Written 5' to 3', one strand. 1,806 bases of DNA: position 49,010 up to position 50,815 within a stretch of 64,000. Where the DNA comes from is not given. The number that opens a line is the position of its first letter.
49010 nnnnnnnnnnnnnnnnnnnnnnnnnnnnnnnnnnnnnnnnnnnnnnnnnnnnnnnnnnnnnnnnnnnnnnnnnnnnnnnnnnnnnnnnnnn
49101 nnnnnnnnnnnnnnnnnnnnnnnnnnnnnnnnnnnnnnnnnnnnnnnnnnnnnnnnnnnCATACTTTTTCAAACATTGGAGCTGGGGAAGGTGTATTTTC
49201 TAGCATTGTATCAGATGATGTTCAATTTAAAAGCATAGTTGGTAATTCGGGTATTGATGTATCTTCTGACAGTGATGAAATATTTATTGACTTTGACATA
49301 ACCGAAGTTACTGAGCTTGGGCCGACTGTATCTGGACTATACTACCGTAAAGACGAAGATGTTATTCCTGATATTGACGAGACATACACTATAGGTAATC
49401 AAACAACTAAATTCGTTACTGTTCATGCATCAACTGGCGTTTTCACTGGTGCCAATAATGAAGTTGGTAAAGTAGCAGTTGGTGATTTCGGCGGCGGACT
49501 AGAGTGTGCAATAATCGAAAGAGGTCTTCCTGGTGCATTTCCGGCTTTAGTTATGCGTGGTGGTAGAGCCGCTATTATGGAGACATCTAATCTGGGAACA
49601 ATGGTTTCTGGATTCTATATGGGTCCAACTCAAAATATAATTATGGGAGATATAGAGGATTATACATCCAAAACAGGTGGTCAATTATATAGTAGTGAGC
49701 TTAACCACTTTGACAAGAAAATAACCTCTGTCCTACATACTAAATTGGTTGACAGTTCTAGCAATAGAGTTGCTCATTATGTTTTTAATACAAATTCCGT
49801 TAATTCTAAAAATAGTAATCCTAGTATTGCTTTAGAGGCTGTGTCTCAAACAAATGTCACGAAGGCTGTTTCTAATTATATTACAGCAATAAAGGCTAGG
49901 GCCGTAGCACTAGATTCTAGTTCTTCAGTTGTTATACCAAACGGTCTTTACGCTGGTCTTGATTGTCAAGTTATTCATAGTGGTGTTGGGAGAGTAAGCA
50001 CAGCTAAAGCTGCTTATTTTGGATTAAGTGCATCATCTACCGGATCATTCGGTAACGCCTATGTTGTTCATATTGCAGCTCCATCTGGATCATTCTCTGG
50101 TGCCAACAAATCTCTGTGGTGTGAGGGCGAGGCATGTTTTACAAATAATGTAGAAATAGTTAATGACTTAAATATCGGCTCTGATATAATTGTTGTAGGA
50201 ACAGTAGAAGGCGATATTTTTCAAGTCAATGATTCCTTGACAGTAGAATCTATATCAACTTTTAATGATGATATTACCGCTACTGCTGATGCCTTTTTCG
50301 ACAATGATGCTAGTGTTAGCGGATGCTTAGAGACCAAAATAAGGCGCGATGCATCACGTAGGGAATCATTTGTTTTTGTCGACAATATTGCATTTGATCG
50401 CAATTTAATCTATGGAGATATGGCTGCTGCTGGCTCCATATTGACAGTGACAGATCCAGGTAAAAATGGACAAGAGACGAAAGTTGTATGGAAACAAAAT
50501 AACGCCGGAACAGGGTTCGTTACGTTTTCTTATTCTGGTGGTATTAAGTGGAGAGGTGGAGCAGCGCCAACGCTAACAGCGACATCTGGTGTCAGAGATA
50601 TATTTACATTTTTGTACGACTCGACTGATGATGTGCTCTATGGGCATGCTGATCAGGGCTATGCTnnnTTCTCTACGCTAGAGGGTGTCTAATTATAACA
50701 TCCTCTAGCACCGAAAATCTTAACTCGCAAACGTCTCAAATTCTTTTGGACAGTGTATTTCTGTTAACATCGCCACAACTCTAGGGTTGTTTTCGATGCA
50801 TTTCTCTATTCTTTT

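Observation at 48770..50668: Opposite-strand collagen-like fibre gene with a perfect 63-nt tandem duplication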

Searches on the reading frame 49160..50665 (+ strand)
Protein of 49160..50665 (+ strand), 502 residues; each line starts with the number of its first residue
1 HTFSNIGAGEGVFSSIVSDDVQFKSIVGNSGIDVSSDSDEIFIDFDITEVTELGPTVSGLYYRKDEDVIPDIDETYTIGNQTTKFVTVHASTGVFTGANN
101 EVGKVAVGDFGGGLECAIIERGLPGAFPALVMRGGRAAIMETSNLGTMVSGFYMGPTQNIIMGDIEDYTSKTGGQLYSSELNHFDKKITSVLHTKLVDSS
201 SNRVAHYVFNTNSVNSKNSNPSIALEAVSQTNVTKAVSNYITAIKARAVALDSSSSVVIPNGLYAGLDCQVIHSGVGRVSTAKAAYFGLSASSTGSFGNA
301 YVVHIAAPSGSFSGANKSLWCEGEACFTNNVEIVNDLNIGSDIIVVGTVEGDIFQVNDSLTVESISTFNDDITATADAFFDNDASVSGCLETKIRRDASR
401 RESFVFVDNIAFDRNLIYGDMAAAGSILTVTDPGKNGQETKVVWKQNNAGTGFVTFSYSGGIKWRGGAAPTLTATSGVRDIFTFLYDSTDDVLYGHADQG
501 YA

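Call 21: search_protein_representatives(alignment_id=A2)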
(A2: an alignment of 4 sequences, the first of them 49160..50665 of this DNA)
Query: 4 sequences, 501 profile positions. Proteins with E-value up to 0.001 (for the whole library): 1086; up to 1e-10: 168; up to 1e-30: 24. The best 150 are listed.
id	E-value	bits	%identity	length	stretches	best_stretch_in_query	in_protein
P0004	1.0e-271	918.4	-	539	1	1-501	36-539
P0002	1.0e-256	868.9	-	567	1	1-501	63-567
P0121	4.1e-69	250.0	-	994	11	2-45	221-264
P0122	8.8e-68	245.7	-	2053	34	2-54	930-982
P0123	1.3e-57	212.1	-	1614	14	2-55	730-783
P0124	4.7e-57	210.3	-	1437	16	5-99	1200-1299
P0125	1.1e-56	209.0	-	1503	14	4-106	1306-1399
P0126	2.8e-56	207.7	-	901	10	2-46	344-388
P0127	2.7e-51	191.3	-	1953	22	2-54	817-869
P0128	1.4e-45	172.4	-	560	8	2-45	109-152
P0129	4.0e-45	170.9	-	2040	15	413-498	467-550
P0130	4.7e-44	167.4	-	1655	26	4-46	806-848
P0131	3.5e-42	161.2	-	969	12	2-44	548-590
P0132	1.6e-41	159.0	-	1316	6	2-55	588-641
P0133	4.7e-38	147.6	-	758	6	2-44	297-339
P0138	4.4e-35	137.8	-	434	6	2-43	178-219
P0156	7.1e-23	97.5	-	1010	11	443-500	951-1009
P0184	1.1e-16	77.0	-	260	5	2-43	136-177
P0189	3.3e-16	75.5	-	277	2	412-501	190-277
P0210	3.0e-14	69.0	-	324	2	423-499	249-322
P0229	2.6e-13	66.0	-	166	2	2-44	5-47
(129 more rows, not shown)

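Call 25: search_protein_families(library=phrogs, proteins=[window:49160-50665:+], max_evalue=0.01)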
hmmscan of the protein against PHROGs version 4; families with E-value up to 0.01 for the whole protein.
window:49160-50665:+ (502 aa): 2 families
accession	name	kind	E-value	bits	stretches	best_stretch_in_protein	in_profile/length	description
phrog_7760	-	tail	0.00012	22.9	1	450-488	170-209/223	tail fiber protein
phrog_9017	-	tail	0.0097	17.2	0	426-487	85-144/159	tail fiber protein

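Call 26: search_protein_families(library=pfam, proteins=[window:49160-50665:+], max_evalue=0.1)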
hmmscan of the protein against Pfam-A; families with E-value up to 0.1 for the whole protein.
window:49160-50665:+ (502 aa): 0 families

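Call 27: predict_structure(alignment_id=A2)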
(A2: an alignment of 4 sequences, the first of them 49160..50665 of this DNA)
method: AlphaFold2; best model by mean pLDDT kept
length: 502 residues; sequences in the alignment: 4
mean_pLDDT: 32.1   pTM: 0.26
mean pLDDT of the five models: 32.1, 31.9, 31.7, 31.2, 24.8
residues with pLDDT >= 90: 0; 70-90: 0; 50-70: 59; < 50: 443
segments of 3 or more residues with pLDDT < 50: 1-414, 422-426, 456-467, 496-502
pLDDT, mean of each block of 10 residues (from residue 1): 23 24 27 31 27 24 22 25 23 25 24 22 23 21 22 24 23 25 23 26 29 28 36 26 34 44 28 21 25 26 23 22 21 23 25 34 40 46 43 38 44 52 48 56 56 46 47 54 61 48 26
secondary structure, 60 per line:
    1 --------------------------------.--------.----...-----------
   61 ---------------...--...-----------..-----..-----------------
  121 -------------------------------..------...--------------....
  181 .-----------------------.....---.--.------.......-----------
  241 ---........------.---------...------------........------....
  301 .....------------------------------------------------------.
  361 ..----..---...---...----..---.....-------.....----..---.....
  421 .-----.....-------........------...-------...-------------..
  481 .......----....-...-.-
elements in order: E76-78 E81-83 E160-162 H177-181 E205-209 E223-229 E244-251 E268-270 E283-290 E297-305 E360-362 E372-374 E378-380 E390-394 E402-406 E416-421 E427-431 E439-446 E453-455 E463-465 E479-487 E492-495

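Call 28: search_protein_families(library=pfam, proteins=[P0121, P0128, P0138, P0184, P0189, P0210, P0156, P0229], max_evalue=0.01)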
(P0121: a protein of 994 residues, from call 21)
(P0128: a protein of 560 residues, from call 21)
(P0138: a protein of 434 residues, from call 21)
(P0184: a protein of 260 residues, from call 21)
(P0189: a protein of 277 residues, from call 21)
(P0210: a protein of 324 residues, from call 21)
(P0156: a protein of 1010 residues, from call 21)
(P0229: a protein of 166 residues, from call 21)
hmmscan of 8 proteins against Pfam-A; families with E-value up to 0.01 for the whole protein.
P0121 (994 aa): 4 families
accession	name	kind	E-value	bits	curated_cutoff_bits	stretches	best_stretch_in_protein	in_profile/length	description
PF05981.17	CreA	-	7.1e-07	29.7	25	0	147-194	44-92/131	CreA protein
PF21291.3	CYNS_N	-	3e-05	24.3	27.1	0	180-202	8-30/69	Cyanate hydratase, N-terminal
PF08896.16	DUF1842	-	6.6e-05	23.5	23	0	168-211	26-71/113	Domain of unknown function (DUF1842)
PF05896.17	NQRA_N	-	0.0029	18.2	25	0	167-203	43-79/94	NqrA N-terminal barrel-sandwich hybrid domain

P0128 (560 aa): 3 families
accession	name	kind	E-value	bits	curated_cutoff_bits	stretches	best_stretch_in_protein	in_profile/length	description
PF22310.2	NMB0315_dom_I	-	0.00015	22.5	27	0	425-450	31-56/83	NMB0315-like, domain I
PF17141.9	DUF5114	-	0.0023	18.9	27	0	290-360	14-78/88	Domain of unknown function (DUF5114)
PF24321.1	DUF7493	-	0.0042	17.7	27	0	385-420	2-37/108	Domain of unknown function (DUF7493)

P0138 (434 aa): 0 families

P0184 (260 aa): 0 families

P0189 (277 aa): 0 families

P0210 (324 aa): 0 families

P0156 (1010 aa): 0 families

P0229 (166 aa): 0 families

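Call 29: find_related_loci(query=A2, collection=viral_contigs, flank=10000)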
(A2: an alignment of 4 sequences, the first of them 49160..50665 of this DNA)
Query A2 (502 aa) in viral_contigs; peptide patterns used: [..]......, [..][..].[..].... (x = any residue, [..] = any of these).
82 stretches matched a pattern, but none encodes a relative of the query by tblastn (E <= 1e-3).

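Call 38: find_related_loci(query=A2, collection=metagenome_contigs, flank=10000)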
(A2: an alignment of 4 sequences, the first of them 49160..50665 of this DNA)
Query A2 (502 aa) in metagenome_contigs; peptide patterns used: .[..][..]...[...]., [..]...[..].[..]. (x = any residue, [..] = any of these).
126 stretches matched a pattern, but none encodes a relative of the query by tblastn (E <= 1e-3).

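Call 39: find_related_loci(query=A2, collection=genome_contigs, flank=10000)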
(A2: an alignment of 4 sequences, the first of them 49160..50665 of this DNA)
Query A2 (502 aa) in genome_contigs; peptide patterns used: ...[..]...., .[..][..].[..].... (x = any residue, [..] = any of these).
116 stretches matched a pattern, but none encodes a relative of the query by tblastn (E <= 1e-3).

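Call 44: search_solved_structures(query=A2, max_evalue=5)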
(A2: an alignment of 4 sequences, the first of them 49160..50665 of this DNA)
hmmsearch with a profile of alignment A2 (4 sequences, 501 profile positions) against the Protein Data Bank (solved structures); distinct sequences matched with E-value up to 5: 1.
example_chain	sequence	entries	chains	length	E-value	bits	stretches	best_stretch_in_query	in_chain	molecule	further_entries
2mtc_A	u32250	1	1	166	0.014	17.3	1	181-255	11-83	Decorin-binding protein A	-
